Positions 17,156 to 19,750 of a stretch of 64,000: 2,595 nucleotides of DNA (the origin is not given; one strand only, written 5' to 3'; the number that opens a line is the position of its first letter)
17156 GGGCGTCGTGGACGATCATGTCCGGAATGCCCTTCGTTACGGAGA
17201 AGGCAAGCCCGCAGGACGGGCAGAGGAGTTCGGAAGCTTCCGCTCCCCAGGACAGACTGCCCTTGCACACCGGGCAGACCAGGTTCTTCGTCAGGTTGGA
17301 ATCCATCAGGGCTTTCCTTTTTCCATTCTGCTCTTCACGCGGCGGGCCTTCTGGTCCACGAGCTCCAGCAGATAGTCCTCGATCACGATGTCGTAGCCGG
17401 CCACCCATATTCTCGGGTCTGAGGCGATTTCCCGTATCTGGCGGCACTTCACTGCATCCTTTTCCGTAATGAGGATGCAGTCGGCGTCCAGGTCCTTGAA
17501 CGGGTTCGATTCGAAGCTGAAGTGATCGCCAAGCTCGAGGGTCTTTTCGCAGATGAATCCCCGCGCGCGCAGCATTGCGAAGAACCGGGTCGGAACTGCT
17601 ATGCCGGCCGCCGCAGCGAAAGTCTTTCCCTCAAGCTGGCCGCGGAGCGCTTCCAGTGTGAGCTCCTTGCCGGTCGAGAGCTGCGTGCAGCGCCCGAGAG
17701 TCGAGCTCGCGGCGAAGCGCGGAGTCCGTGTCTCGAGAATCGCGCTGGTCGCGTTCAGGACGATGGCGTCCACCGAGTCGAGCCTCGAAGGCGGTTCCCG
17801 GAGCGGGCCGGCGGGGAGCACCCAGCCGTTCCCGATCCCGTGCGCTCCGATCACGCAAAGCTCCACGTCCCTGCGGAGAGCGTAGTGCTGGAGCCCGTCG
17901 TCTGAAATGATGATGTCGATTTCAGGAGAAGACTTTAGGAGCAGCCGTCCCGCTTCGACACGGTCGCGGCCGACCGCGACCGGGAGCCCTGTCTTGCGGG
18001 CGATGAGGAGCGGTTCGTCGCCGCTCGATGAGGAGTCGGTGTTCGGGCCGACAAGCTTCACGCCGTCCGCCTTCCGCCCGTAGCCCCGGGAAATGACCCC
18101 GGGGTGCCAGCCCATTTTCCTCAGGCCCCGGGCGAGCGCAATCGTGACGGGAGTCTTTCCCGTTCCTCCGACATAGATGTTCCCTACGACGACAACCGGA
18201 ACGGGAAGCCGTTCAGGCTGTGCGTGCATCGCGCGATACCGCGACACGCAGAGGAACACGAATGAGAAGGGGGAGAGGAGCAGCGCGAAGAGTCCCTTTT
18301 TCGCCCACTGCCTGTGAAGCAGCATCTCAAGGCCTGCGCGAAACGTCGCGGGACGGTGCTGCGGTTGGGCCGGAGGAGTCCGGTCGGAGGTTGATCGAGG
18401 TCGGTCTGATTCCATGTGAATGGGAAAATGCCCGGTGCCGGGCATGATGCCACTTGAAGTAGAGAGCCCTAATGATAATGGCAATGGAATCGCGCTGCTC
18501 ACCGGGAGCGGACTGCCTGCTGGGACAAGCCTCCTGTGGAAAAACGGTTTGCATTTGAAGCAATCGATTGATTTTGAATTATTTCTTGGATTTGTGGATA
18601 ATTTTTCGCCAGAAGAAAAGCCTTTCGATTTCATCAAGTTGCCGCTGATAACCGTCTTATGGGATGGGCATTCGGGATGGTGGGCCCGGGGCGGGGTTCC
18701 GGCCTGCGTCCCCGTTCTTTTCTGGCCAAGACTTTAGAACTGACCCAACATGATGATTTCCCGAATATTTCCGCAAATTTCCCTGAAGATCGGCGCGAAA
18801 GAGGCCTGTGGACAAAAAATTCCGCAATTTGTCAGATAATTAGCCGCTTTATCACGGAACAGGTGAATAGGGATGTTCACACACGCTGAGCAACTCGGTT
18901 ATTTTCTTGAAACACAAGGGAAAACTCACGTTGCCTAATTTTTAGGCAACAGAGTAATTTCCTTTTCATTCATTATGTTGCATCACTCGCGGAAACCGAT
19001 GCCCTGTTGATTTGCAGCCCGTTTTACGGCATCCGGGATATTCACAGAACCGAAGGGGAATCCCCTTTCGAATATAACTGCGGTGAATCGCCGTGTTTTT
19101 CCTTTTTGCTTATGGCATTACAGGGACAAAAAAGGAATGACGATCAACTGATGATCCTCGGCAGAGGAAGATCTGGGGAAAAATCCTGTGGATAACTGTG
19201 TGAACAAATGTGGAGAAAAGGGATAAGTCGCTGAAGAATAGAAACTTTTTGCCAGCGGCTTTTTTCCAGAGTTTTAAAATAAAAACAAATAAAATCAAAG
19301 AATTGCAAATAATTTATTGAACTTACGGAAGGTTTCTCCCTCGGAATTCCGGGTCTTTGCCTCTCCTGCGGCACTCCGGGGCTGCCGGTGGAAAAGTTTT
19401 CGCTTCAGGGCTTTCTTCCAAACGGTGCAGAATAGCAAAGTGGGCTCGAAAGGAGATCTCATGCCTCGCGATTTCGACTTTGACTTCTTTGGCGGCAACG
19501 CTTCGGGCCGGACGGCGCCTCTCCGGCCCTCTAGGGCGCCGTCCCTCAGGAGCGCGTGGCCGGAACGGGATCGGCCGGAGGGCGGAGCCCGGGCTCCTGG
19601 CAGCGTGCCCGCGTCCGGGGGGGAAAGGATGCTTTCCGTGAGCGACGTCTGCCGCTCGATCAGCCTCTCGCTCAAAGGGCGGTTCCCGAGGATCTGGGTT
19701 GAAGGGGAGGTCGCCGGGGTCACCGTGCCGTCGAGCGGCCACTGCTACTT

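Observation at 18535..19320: Origin-like DnaA-box array in a 1-kb gene-free, AT-rich gap between lpxK and xseA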

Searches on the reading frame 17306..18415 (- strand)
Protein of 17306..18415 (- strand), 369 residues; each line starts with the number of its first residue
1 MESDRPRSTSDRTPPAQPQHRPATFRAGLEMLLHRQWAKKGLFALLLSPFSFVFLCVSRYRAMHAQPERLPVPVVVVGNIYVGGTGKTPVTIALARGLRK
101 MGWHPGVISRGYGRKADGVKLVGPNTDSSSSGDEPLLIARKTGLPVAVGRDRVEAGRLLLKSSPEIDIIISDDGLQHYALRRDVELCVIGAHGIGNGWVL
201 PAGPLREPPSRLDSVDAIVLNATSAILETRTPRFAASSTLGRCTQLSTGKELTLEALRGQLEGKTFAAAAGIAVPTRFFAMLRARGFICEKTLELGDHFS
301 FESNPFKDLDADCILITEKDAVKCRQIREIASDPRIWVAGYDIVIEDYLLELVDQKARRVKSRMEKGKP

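Call 12: find_related_loci(query=window:17306-18415:-, collection=genome_contigs, flank=6000)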
Query window:17306-18415:- (369 aa) in genome_contigs; peptide patterns used: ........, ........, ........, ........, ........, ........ (x = any residue, [..] = any of these).
600 stretches matched a pattern (row limit reached: there are more); 596 encode a relative of the query (tblastn E <= 1e-3); the best 80 are kept; 80 distinct loci.
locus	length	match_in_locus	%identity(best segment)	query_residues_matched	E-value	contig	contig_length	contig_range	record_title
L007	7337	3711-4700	61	24-356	2e-129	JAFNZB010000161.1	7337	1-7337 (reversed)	MAG: Burkholderiaceae bacterium isolate RGIG253 Dairy_cattle_Cecum.Co__c2681532, whole genome shotgun sequence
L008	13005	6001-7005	51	21-358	6e-95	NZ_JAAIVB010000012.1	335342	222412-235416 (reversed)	Noviherbaspirillum galbum strain 17J57-3 31415.17J573.1_12_17J573.00012_31415.17J573.1, whole genome shotgun sequence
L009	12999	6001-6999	49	29-358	1e-88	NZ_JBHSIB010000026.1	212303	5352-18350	Massilia sp. GCM10023247 strain CGMCC 1.19029 GCM70023247_20, whole genome shotgun sequence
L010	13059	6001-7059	48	29-369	2e-88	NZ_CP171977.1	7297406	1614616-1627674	Pseudoduganella sp. UC29_106 chromosome, complete genome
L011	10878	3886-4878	47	26-358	1e-86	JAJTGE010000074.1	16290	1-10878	MAG: Oxalobacteraceae bacterium isolate 49613_E41 Sample_49613_scaffold_5938, whole genome shotgun sequence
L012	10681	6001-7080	46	3-369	7e-86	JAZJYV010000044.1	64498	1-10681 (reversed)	MAG: Pseudomonadota bacterium isolate ADI_H1L3_4_122_18_3-bin021_1 ADIH1L34_B021_1_000000000044, whole genome shotgun se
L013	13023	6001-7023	45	21-356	6e-86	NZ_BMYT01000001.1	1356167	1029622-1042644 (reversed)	Undibacterium macrobrachii strain KCTC 23916 sequence01, whole genome shotgun sequence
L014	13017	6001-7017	46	25-356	2e-85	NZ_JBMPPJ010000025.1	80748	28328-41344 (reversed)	Undibacterium sp. TC9W NODE_25_length_80748_cov_31.665497, whole genome shotgun sequence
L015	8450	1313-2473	45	29-369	2e-85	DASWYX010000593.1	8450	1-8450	MAG TPA_asm: Pseudoduganella sp. isolate SMAG_U3723 k141_348447, whole genome shotgun sequence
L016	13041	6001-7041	46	24-369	3e-85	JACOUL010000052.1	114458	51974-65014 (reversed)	MAG: Burkholderiales bacterium isolate NC_groundwater_71_Ag_B-0.1um_55_24 GD18-4_B1_scaffold_2139247, whole genome shotg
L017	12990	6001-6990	47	28-358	4e-84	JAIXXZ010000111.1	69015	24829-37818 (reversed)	MAG: Oxalobacteraceae bacterium isolate D4_MAG_00076 pond_D4_MAG_00076_000000000044, whole genome shotgun sequence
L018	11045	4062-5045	48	30-358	2e-84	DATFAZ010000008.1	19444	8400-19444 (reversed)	MAG TPA_asm: Noviherbaspirillum sp. isolate SMAG_U8515 k141_610995, whole genome shotgun sequence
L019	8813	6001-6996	47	26-358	2e-83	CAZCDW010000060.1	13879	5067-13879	MAG TPA_asm: uncultured Bifidobacterium sp. isolate SRP278252_co1_476 genome assembly, contig: NODE_7748_length_13879_co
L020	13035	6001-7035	46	22-358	3e-83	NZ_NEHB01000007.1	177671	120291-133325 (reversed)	Janthinobacterium sp. GW456P scaffold7.1, whole genome shotgun sequence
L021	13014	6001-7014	47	29-358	7e-83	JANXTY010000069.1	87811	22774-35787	MAG: Oxalobacteraceae bacterium isolate 339R_metabat_217 339R_k141_354502, whole genome shotgun sequence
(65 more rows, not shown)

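Call 63: search_protein_families(library=pfam, proteins=[L020:4830-5432:+, L020:5429-5869:+])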
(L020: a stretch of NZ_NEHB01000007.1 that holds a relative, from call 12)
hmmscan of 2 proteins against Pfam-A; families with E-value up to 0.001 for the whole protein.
L020:4830-5432:+ (200 aa): 1 family
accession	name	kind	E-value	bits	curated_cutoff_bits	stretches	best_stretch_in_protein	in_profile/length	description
PF01618.21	MotA_ExbB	-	8.4e-30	103.6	22.9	1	66-185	3-126/127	MotA/TolQ/ExbB proton channel family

L020:5429-5869:+ (146 aa): 1 family
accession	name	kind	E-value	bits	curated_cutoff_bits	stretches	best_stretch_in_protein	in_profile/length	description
PF02472.21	ExbD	-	1.7e-29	102.9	25.4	1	9-143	3-127/128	Biopolymer transport protein ExbD/TolR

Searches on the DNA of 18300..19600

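Call 54: search_rna_families(source=window, start=18300, end=19600, threshold=evalue, max_evalue=1)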
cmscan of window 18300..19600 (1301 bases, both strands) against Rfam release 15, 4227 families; matches with E-value up to 1: 1.
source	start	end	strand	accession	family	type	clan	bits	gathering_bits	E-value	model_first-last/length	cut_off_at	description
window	18542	18587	-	RF02677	NsiR4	Gene; sRNA;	-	17.2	40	0.69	1-65/65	no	Nitrogen stress-induced RNA 4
